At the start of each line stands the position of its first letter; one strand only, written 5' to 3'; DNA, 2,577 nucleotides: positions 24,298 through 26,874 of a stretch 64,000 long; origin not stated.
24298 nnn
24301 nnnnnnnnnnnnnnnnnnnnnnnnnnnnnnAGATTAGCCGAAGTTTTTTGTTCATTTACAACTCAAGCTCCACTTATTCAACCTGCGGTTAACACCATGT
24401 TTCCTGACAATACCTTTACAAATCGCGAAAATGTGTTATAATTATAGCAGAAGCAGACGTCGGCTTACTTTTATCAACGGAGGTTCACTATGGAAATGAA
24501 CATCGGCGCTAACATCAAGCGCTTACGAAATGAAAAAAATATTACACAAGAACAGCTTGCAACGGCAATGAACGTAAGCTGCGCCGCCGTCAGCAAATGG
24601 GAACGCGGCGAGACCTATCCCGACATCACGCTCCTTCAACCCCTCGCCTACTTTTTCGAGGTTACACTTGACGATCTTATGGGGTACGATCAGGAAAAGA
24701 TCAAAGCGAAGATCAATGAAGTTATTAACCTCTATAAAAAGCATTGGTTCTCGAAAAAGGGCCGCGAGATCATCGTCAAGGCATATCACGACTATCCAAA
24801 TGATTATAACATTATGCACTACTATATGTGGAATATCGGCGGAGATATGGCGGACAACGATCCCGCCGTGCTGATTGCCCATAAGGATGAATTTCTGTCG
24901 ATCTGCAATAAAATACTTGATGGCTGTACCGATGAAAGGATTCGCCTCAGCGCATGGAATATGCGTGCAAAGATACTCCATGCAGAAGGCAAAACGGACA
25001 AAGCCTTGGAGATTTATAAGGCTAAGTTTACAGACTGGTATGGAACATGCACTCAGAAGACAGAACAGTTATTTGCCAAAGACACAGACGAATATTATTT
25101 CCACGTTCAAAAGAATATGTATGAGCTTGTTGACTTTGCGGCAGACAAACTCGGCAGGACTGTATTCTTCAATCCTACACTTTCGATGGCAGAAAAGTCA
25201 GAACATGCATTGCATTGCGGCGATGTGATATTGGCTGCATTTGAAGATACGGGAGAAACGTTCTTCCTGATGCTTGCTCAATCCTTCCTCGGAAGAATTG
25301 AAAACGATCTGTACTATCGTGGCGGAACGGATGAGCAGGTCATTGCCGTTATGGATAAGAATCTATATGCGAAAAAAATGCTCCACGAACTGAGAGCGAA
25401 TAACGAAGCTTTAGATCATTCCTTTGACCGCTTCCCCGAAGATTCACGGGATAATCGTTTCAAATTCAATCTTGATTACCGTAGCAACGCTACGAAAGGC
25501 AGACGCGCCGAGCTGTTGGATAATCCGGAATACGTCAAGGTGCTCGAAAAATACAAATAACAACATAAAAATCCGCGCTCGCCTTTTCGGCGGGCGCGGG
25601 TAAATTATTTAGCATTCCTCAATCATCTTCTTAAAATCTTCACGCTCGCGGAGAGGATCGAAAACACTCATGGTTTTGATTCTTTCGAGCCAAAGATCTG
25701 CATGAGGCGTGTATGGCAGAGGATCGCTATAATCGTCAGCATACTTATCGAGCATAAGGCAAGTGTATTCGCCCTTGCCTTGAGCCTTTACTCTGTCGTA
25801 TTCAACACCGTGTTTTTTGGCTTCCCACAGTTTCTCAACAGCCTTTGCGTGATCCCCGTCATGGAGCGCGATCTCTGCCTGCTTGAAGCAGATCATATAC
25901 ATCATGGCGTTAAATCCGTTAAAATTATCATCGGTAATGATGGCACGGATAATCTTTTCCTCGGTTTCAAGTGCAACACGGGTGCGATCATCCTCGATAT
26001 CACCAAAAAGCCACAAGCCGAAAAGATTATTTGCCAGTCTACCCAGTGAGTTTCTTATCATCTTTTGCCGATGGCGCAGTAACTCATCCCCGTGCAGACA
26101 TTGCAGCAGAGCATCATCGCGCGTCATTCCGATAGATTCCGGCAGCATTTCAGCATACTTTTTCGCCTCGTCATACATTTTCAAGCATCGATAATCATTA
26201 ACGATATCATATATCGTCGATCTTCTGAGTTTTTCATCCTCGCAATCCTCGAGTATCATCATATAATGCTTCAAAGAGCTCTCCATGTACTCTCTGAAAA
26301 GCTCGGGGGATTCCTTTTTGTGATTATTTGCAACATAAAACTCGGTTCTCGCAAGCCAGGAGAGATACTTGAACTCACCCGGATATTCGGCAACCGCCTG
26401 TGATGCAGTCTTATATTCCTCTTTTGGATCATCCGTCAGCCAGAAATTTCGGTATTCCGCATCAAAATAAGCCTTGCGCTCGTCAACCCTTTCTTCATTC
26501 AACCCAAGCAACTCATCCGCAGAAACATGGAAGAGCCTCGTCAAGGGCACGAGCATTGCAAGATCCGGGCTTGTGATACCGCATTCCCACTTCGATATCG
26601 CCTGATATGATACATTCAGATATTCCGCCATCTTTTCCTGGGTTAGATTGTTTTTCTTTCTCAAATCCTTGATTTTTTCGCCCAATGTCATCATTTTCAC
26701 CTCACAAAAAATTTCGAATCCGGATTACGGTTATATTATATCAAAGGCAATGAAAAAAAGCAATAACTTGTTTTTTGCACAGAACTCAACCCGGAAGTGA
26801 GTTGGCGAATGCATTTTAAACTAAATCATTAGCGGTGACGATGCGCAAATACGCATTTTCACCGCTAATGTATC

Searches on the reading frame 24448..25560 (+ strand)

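Call 99: search_protein_families(library=pfam, proteins=[window:24448-25560:+], max_evalue=0.00001)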
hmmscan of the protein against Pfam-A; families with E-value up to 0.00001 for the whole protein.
window:24448-25560:+ (370 aa): 3 families
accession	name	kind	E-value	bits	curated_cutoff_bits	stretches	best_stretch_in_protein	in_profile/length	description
PF01381.28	HTH_3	-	1.1e-13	51.5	23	1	23-77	1-55/55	Helix-turn-helix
PF13443.12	HTH_26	-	1.2e-07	32.3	22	1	22-82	1-62/63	Cro/C1-type HTH DNA-binding domain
PF13560.12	HTH_31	-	4.1e-07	30.7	27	1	20-75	3-59/64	Helix-turn-helix domain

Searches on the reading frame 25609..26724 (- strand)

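Call 99: search_protein_families(library=pfam, proteins=[window:25609-26724:-], max_evalue=0.00001)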
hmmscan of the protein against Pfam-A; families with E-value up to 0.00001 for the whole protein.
window:25609-26724:- (371 aa): 3 families
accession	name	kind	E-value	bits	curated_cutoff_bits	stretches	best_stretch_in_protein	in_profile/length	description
PF01381.28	HTH_3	-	8.3e-15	55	23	1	18-72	1-55/55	Helix-turn-helix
PF12844.13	HTH_19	-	6.9e-09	35.9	30.2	1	15-76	1-62/64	Helix-turn-helix domain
PF13560.12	HTH_31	-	2.8e-07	31.2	27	1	14-72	2-61/64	Helix-turn-helix domain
